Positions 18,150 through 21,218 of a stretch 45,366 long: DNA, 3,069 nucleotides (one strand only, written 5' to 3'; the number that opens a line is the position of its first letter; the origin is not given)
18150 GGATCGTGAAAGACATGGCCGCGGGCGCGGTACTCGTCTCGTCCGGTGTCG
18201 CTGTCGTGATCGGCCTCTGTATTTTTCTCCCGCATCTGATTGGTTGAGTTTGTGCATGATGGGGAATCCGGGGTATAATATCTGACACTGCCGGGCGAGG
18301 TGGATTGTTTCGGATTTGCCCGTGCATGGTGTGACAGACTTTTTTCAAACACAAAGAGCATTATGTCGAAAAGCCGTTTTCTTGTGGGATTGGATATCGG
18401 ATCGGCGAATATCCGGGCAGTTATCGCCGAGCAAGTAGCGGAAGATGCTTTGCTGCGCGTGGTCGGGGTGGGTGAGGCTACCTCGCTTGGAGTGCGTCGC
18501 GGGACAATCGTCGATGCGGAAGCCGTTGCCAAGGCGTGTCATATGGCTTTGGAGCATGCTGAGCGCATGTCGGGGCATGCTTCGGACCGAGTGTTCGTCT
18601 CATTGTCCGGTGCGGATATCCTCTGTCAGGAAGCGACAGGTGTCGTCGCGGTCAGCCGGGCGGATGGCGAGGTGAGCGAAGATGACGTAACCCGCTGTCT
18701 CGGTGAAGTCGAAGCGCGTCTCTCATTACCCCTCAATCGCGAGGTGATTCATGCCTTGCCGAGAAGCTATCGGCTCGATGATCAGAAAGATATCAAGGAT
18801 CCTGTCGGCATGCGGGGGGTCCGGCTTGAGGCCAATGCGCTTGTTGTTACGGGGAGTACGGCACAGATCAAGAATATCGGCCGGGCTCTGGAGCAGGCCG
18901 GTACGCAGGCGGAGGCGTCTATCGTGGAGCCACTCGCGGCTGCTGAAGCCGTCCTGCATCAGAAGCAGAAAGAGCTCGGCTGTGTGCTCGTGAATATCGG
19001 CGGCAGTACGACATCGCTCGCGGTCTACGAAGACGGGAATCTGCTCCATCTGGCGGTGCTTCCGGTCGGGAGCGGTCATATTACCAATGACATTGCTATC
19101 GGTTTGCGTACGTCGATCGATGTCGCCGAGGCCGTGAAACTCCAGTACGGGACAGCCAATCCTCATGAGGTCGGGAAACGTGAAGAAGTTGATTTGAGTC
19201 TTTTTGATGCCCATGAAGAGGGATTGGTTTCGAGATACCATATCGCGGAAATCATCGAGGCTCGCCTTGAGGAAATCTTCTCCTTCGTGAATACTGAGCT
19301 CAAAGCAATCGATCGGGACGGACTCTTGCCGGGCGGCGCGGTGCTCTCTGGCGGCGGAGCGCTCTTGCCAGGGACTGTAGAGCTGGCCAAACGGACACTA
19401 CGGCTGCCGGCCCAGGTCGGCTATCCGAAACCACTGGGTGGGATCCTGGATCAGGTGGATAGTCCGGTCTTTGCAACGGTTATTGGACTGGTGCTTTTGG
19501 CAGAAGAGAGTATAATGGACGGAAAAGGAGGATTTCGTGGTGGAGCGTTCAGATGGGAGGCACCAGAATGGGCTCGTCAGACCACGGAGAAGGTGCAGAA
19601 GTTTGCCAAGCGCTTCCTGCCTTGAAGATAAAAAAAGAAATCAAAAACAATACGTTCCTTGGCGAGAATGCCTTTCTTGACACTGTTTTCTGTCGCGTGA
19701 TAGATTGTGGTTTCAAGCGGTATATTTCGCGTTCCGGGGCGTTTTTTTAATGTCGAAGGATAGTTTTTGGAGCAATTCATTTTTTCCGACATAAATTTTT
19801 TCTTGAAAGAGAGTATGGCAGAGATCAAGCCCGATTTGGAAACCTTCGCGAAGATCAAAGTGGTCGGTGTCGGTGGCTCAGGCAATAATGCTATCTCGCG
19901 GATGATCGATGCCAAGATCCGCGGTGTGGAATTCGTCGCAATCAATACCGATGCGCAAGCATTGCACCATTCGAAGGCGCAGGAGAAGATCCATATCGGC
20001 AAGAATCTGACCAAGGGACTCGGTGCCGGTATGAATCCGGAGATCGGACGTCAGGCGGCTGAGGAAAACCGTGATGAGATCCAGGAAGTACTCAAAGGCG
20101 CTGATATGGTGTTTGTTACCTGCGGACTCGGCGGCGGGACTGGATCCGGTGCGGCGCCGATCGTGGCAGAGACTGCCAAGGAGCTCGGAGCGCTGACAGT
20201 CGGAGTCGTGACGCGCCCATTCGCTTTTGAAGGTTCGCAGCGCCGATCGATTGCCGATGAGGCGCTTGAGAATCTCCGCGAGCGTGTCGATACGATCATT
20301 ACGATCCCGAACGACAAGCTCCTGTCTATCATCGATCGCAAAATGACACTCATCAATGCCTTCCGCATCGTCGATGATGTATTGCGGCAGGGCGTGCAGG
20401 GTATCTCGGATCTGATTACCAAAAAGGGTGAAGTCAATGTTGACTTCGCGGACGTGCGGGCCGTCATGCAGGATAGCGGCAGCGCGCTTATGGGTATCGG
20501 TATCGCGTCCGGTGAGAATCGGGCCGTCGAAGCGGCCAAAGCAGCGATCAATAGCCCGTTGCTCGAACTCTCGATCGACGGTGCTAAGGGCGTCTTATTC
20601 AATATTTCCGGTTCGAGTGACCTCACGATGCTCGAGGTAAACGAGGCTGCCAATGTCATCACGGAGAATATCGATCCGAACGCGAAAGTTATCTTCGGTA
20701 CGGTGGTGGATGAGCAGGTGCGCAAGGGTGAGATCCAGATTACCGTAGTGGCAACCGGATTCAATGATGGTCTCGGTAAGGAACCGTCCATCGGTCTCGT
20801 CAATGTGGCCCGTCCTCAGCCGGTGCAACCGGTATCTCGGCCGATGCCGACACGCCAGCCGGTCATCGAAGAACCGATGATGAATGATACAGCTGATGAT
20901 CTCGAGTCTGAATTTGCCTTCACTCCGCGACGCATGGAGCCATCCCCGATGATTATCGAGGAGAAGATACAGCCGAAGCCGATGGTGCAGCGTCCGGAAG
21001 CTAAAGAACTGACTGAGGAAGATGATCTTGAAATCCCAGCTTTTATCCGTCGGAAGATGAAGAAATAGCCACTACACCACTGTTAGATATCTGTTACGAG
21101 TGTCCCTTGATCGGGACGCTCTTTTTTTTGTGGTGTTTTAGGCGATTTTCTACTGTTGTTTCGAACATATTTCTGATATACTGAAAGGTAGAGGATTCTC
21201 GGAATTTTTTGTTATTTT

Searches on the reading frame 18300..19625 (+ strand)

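Call 10: search_protein_families(library=pfam, proteins=[window:18300-19625:+], max_evalue=0.001)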
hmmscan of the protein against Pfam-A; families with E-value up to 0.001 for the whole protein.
window:18300-19625:+ (441 aa): 4 families
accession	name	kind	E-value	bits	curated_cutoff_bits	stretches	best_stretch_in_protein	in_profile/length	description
PF14450.12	FtsA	-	5.7e-39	133.8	31.8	2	229-396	1-127/127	Cell division protein FtsA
PF02491.25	SHS2_FTSA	-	7.2e-22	78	25.4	1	104-184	1-79/79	SHS2 domain inserted in FTSA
PF06723.19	MreB_Mbl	-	3.3e-09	36.5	27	1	192-374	111-304/327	MreB/Mbl protein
PF11104.14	PilM_2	-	6.4e-06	25.8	27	0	179-282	127-236/340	Type IV pilus assembly protein PilM;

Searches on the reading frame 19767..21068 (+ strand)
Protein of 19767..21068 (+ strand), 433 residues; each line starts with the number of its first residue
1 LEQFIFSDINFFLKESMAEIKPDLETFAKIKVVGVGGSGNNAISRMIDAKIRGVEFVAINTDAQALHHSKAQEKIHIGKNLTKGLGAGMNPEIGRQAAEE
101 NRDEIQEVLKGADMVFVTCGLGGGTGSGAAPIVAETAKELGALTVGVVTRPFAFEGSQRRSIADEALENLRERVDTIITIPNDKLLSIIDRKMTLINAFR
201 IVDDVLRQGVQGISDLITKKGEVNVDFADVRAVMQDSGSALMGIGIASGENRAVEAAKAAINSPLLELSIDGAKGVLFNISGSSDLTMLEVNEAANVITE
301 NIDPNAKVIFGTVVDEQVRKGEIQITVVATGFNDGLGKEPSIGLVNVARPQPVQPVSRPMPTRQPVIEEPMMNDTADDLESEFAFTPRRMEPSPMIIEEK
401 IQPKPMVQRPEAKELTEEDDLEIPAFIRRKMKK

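Call 10: search_protein_families(library=pfam, proteins=[window:19767-21068:+], max_evalue=0.001)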
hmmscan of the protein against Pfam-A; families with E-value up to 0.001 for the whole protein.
window:19767-21068:+ (433 aa): 3 families
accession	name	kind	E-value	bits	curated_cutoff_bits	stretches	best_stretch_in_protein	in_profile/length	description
PF00091.31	Tubulin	-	5.2e-52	177.3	33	1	29-190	1-190/190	Tubulin/FtsZ family, GTPase domain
PF12327.13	FtsZ_C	-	3.1e-34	117.6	27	1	238-332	1-94/95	FtsZ family, C-terminal domain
PF13809.12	Tubulin_2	-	0.00054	19.8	27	0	86-134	116-183/356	Tubulin like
